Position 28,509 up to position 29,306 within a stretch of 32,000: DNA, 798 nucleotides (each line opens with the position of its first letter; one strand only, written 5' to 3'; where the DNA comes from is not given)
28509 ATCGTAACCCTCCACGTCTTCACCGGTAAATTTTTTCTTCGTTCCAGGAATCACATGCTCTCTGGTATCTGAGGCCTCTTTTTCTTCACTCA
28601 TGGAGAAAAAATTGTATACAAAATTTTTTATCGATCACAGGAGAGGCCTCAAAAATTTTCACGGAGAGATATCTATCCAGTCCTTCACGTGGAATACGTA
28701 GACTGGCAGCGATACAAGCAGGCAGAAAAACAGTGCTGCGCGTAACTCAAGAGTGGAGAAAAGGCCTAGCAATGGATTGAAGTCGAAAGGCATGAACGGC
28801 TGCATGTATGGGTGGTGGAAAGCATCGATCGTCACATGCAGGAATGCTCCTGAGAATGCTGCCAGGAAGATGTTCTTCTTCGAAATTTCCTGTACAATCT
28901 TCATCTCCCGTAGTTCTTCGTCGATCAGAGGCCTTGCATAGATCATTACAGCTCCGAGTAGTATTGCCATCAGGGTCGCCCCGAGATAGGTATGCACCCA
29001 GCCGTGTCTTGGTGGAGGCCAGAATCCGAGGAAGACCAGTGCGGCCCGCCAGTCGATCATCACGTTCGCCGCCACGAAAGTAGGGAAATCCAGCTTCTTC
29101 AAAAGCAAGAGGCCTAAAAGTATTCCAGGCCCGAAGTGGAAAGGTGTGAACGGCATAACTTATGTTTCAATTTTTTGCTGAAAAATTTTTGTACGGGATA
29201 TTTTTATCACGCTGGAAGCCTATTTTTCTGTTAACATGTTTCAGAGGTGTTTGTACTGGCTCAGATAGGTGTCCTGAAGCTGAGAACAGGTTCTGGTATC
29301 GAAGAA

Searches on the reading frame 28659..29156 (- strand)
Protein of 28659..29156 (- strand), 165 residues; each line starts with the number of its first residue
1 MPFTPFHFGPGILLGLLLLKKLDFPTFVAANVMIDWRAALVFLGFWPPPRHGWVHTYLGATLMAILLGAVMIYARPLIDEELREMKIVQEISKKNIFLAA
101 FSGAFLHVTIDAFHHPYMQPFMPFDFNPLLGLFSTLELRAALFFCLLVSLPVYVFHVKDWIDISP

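Call 45: search_protein_families(library=pfam, proteins=[window:28659-29156:-], max_evalue=0.01)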
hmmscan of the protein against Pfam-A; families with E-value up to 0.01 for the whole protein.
window:28659-29156:- (165 aa): 1 family
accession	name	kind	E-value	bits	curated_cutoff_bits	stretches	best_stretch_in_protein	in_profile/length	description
PF04307.19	YdjM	-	0.00011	22.2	29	1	49-126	60-124/176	YdjM inner membrane protein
